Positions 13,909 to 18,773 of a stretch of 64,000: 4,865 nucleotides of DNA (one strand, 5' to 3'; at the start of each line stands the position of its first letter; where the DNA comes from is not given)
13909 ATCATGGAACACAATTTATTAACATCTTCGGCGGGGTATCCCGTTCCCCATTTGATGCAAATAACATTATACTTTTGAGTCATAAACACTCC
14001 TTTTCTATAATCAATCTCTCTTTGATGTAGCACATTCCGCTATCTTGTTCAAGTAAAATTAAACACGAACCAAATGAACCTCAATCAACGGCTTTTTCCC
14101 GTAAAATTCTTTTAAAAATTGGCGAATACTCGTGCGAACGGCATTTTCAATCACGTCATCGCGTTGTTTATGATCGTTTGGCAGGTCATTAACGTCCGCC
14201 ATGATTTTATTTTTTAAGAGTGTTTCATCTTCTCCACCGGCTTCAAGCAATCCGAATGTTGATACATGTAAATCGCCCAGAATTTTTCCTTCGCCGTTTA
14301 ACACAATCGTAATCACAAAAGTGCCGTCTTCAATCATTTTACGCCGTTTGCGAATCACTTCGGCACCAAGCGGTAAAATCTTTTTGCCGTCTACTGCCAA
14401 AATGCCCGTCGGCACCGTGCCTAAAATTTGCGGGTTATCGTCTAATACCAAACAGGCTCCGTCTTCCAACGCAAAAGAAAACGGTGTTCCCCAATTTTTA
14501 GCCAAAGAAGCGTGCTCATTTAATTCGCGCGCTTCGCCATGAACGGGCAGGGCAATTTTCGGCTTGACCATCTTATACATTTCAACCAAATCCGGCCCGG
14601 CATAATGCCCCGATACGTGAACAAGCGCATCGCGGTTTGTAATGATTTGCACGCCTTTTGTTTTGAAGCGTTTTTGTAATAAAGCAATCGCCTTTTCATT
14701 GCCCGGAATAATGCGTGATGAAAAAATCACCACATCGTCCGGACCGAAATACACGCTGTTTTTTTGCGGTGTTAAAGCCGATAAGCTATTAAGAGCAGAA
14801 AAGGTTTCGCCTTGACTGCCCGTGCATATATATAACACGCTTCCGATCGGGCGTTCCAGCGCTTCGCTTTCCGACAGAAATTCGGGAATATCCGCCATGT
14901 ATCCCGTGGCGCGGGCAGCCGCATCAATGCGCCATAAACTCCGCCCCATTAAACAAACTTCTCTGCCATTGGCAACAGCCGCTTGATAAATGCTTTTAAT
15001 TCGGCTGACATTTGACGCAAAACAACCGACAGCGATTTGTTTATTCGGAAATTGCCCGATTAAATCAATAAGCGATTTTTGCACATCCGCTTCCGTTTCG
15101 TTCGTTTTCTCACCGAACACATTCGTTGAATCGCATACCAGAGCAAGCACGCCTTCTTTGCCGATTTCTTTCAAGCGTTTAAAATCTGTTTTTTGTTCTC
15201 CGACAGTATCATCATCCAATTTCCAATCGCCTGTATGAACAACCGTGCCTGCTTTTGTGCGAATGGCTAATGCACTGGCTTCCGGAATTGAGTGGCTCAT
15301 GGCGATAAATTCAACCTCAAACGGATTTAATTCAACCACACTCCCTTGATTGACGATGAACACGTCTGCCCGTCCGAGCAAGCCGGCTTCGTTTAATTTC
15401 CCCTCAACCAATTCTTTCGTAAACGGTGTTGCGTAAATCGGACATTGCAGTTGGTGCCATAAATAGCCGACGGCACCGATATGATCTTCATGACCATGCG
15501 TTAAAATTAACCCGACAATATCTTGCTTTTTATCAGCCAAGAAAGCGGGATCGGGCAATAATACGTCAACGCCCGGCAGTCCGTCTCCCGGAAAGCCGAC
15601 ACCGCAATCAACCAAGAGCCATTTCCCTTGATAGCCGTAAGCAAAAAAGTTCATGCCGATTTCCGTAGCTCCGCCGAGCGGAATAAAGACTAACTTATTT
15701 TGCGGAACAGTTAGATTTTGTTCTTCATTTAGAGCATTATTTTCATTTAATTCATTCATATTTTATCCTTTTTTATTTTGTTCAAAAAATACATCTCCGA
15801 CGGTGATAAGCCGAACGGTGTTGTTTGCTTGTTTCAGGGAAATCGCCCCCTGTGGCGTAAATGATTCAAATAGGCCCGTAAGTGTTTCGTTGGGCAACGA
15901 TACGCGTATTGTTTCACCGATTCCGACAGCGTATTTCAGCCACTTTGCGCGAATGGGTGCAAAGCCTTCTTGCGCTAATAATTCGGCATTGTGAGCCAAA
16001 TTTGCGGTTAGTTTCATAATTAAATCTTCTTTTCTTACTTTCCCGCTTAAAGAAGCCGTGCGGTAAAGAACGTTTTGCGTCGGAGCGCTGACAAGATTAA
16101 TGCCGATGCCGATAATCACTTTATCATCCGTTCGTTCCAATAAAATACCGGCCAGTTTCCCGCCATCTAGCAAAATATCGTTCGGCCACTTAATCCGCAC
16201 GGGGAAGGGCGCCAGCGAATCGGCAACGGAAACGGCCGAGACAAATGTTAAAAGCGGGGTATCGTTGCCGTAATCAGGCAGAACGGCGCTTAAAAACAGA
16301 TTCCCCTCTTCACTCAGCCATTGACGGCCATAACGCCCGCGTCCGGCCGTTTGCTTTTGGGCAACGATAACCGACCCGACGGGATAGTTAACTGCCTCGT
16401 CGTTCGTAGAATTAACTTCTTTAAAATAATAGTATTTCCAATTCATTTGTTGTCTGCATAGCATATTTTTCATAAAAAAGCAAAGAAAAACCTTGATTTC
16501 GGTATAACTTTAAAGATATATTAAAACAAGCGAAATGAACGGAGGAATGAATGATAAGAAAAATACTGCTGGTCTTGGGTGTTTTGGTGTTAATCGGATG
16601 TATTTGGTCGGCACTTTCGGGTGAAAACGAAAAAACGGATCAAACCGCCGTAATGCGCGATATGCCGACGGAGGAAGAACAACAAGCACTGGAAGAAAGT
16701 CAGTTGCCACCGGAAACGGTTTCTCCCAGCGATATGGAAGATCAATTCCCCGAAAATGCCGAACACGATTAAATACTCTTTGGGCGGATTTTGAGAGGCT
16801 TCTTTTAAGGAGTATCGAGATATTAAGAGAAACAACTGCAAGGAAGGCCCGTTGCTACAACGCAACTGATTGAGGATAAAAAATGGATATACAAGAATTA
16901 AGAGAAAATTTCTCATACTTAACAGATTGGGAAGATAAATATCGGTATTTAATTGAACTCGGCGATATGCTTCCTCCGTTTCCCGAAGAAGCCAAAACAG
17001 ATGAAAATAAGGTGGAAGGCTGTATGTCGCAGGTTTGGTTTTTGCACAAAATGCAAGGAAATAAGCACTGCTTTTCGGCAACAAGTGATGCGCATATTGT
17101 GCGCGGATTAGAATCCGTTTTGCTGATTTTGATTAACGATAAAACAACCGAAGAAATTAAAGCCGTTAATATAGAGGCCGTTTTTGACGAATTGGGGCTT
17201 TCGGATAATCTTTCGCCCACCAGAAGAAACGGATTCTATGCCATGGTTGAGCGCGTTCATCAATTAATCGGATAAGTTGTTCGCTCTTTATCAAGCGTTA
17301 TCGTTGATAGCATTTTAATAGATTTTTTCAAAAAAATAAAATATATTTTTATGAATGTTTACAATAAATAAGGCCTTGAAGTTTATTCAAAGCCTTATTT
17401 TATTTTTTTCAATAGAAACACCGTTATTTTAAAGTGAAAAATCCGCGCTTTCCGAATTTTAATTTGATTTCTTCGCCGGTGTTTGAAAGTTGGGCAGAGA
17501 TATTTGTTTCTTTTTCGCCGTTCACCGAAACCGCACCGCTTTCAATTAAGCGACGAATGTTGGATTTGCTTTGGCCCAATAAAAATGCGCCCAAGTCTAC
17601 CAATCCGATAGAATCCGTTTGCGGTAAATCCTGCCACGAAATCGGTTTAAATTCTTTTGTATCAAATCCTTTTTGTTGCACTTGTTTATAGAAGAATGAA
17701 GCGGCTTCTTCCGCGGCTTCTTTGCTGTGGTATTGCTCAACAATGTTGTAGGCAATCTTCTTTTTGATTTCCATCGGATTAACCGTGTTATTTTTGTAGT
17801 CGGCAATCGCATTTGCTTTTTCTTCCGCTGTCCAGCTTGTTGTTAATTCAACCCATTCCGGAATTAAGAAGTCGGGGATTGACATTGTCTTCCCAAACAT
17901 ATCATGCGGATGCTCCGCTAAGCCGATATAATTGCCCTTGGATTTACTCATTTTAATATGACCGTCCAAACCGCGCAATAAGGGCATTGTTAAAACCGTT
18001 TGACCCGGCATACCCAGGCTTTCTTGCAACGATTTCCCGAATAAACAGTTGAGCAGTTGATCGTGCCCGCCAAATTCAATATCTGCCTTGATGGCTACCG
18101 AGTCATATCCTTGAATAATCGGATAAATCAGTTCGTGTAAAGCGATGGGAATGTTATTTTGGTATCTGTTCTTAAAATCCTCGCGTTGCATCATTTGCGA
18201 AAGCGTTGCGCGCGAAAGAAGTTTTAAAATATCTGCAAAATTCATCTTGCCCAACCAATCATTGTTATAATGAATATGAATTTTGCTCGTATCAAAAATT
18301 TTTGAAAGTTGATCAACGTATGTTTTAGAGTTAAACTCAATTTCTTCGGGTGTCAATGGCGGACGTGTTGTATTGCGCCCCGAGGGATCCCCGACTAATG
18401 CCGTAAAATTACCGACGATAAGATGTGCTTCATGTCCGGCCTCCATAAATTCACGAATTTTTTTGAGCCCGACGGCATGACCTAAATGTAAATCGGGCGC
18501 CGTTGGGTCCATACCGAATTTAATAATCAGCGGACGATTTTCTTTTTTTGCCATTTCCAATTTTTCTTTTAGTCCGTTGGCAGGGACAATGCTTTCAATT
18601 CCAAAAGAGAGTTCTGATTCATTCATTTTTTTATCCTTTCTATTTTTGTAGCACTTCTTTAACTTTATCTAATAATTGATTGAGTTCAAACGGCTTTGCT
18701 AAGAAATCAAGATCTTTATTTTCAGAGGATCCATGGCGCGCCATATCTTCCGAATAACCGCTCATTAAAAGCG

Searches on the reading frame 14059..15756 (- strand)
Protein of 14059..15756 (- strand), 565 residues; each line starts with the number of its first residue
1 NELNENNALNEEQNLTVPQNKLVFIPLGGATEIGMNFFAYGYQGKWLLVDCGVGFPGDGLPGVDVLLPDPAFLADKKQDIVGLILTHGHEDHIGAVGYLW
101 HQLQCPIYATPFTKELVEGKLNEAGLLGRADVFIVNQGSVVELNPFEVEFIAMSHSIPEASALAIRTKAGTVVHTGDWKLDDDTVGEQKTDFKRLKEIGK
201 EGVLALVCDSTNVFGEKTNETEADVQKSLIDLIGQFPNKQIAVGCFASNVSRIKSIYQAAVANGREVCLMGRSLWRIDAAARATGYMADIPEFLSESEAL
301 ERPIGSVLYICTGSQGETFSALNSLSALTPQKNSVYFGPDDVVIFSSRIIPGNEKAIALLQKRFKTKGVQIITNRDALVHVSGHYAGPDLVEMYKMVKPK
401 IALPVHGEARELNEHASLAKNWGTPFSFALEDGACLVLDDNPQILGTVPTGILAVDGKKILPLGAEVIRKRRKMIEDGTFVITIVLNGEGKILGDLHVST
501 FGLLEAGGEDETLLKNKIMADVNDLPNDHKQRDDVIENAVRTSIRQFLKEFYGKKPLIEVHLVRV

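Call 28: search_protein_families(library=pfam, proteins=[window:14059-15756:-], max_evalue=0.001)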
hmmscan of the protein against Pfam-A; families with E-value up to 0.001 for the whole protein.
window:14059-15756:- (565 aa): 5 families
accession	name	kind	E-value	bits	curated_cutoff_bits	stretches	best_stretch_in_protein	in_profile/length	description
PF22505.1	RNase_J_b_CASP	-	8.8e-28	97.1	27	1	239-358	2-120/126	Ribonuclease J, beta-CASP domain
PF00753.33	Lactamase_B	-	2.8e-11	44.2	22.7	1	42-177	13-149/196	Metallo-beta-lactamase superfamily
PF12706.13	Lactamase_B_2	-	8.9e-11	42.2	27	1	46-188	2-153/200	Beta-lactamase superfamily domain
PF17770.6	RNase_J_C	-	4.9e-10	40.7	23.8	1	467-565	1-102/102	Ribonuclease J C-terminal domain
PF07521.17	RMMBL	-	8e-09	35.8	21.6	1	375-420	8-54/63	Zn-dependent metallo-hydrolase RNA specificity domain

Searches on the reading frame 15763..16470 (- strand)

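Call 28: search_protein_families(library=pfam, proteins=[window:15763-16470:-], max_evalue=0.001)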
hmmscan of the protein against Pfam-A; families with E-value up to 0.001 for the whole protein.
window:15763-16470:- (235 aa): 2 families
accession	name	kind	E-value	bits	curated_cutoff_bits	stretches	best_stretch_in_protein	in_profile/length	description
PF03099.24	BPL_LplA_LipB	-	5e-17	62.5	21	1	25-125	17-133/133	Biotin/lipoate A/B protein ligase family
PF02237.23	BPL_C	-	2.2e-05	24.7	21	1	184-229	2-47/48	Biotin protein ligase C terminal domain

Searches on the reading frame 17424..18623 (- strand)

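Call 28: search_protein_families(library=pfam, proteins=[window:17424-18623:-], max_evalue=0.001)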
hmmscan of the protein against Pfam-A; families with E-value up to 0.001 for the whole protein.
window:17424-18623:- (399 aa): 3 families
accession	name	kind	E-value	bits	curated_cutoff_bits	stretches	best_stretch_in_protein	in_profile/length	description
PF00579.31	tRNA-synt_1b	-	7.2e-67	226.2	21.1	1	28-311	2-287/292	tRNA synthetases class I (W and Y)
PF01479.30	S4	-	4.8e-05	23.5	22.8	1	349-385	12-47/48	S4 domain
PF22421.1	SYY_C-terminal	-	5.6e-05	23.4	27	1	349-382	30-63/83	Tyrosine--tRNA ligase SYY-like C-terminal domain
